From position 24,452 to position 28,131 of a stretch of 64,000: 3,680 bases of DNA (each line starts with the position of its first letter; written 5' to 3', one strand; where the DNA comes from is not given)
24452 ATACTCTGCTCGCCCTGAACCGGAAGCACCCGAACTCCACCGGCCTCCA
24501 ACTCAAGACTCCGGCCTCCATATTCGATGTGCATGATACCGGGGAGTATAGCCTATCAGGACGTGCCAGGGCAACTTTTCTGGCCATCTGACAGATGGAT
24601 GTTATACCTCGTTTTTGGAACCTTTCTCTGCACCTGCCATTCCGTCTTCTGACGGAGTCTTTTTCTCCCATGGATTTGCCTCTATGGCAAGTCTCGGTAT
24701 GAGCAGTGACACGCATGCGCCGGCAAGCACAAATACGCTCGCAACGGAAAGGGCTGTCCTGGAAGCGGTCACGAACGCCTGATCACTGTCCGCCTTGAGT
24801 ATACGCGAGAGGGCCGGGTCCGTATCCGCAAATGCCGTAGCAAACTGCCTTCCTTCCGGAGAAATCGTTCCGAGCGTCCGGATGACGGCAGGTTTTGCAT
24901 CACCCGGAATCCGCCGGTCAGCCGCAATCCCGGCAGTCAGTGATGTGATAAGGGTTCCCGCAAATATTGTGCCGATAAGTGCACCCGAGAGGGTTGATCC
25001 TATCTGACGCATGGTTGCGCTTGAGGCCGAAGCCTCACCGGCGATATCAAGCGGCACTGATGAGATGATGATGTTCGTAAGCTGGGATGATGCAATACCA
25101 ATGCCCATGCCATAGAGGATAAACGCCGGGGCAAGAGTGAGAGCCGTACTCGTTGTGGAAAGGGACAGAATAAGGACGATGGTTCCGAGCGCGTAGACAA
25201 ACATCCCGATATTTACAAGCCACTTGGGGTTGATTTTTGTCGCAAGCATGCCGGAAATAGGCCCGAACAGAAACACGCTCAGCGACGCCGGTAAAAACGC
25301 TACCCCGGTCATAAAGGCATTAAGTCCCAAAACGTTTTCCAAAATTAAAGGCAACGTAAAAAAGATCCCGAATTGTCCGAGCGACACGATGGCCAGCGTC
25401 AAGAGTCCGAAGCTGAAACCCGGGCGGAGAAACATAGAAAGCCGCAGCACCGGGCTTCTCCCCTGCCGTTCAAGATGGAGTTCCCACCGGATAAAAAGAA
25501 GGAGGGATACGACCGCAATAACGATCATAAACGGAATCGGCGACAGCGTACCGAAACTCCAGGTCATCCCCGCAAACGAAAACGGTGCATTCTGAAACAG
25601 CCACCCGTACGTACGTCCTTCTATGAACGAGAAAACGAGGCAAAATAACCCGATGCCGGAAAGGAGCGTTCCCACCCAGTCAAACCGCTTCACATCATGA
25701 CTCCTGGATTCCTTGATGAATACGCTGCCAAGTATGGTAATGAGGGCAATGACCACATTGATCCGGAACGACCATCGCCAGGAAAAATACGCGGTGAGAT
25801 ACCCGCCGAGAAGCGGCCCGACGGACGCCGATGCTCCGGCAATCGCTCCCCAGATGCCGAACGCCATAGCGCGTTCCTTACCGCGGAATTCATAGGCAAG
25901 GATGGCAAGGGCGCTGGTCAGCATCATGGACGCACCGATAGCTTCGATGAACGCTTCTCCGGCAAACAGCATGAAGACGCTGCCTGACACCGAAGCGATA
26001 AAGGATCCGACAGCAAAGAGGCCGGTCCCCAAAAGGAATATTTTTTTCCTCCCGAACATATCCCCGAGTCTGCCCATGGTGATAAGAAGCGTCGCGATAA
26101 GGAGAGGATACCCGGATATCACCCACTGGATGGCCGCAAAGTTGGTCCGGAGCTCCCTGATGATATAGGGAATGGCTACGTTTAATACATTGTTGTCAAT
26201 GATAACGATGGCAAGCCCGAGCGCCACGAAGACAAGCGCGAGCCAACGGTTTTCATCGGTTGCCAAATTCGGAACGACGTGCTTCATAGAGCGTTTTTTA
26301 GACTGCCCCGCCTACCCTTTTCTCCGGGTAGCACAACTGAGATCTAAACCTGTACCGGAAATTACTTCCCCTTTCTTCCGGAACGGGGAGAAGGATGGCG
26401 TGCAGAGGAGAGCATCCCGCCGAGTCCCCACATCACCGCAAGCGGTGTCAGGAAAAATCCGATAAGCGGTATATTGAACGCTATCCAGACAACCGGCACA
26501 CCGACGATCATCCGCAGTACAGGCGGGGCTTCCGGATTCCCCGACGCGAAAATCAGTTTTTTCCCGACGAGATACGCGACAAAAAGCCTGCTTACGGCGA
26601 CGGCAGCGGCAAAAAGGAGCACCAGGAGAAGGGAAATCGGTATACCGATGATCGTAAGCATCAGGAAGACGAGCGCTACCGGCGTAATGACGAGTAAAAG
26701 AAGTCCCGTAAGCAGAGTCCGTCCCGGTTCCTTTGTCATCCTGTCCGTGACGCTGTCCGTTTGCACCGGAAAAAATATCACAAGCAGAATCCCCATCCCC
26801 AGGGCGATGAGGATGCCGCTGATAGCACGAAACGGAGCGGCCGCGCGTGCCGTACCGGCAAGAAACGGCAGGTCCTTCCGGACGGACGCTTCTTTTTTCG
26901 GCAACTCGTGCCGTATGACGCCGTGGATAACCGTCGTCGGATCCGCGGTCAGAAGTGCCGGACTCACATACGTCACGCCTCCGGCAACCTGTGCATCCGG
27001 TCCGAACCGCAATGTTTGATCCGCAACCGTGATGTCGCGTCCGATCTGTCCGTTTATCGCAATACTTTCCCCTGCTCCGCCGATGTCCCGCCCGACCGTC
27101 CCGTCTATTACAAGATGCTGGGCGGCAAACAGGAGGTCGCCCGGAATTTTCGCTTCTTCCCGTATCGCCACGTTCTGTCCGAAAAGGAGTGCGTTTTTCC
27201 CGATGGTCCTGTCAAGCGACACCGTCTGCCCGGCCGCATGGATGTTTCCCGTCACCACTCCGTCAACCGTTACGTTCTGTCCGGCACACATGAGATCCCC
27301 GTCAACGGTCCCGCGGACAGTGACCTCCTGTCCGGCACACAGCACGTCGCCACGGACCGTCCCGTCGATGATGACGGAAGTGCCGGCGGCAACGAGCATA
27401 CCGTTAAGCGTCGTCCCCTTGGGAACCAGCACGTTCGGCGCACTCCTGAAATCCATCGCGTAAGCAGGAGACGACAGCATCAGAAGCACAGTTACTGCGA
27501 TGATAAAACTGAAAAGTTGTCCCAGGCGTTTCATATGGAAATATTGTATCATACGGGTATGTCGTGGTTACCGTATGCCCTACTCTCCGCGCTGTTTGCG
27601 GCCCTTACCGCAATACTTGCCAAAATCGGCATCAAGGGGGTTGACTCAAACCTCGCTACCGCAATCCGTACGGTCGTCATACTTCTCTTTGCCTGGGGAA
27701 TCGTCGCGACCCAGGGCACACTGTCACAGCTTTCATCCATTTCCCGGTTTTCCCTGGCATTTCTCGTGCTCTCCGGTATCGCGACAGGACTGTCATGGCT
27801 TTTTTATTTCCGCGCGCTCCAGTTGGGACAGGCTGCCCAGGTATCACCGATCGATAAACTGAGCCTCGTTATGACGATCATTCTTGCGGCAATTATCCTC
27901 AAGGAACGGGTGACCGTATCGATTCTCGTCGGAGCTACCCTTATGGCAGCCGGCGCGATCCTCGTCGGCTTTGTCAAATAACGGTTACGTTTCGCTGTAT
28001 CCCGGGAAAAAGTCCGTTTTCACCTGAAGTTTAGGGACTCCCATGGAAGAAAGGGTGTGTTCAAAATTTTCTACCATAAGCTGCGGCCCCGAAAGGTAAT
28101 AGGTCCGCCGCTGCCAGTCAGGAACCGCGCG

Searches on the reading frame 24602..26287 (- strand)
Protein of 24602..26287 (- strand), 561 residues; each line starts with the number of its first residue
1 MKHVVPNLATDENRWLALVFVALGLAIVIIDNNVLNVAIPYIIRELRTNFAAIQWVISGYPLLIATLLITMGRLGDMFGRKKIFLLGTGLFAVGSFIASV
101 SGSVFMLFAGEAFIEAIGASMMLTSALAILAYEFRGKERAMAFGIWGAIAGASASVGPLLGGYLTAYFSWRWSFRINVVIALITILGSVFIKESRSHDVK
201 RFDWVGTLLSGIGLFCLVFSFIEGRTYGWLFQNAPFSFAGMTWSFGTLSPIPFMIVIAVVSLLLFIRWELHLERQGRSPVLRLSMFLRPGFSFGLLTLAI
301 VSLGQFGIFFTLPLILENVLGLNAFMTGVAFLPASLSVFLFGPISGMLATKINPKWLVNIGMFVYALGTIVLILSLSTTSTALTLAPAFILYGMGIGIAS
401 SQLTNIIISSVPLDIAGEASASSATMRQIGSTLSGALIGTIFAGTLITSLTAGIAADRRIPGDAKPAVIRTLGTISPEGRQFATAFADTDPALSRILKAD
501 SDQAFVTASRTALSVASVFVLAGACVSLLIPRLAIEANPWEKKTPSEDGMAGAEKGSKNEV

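Call 3: search_protein_families(library=pfam, proteins=[window:24602-26287:-], max_evalue=0.01)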
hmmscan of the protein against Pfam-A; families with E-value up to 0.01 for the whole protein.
window:24602-26287:- (561 aa): 2 families
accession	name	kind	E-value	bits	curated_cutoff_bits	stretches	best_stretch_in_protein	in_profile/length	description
PF07690.21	MFS_1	-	1.1e-47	163.1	33.4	1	22-434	2-346/347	Major Facilitator Superfamily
PF00083.30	Sugar_tr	-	0.0074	15.6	22.3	1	68-194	63-194/452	Sugar (and other) transporter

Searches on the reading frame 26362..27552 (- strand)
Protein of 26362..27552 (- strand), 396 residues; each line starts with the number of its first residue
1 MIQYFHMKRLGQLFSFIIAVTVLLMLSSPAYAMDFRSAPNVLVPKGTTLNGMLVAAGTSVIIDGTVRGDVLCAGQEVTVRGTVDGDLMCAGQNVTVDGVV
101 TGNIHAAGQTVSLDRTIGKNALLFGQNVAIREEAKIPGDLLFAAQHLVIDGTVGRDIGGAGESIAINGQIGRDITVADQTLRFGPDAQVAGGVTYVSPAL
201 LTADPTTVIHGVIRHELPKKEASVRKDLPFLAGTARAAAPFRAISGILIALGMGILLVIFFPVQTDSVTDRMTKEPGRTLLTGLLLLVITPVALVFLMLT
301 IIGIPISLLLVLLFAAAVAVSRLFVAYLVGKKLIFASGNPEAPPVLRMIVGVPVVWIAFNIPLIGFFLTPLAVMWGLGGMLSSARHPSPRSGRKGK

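Call 3: search_protein_families(library=pfam, proteins=[window:26362-27552:-], max_evalue=0.01)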
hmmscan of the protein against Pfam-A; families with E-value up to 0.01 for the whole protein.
window:26362-27552:- (396 aa): 2 families
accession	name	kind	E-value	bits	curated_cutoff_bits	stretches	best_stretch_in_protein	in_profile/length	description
PF04519.19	Bactofilin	-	4.8e-10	40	27.9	1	42-139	2-96/98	Polymer-forming cytoskeletal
PF03961.19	FapA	-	0.0012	19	31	1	45-139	25-122/272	Flagellar Assembly Protein A beta solenoid domain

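Call 4: search_protein_families(library=ncbifam, proteins=[window:26362-27552:-], max_evalue=0.01)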
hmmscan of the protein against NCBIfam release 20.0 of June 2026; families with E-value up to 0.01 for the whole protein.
window:26362-27552:- (396 aa): 0 families

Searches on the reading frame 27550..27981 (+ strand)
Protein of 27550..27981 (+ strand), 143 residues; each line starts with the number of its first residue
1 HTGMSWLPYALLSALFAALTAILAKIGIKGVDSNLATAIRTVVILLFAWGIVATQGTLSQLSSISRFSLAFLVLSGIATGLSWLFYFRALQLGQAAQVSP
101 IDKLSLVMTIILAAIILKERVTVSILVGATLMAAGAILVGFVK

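Call 42: search_protein_families(library=pfam, proteins=[window:27550-27981:+], max_evalue=0.001)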
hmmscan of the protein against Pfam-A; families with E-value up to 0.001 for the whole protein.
window:27550-27981:+ (143 aa): 1 family
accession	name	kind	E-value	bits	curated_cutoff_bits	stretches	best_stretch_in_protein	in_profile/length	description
PF00892.27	EamA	-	1.3e-19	71.3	28.2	1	5-140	2-134/135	EamA-like transporter family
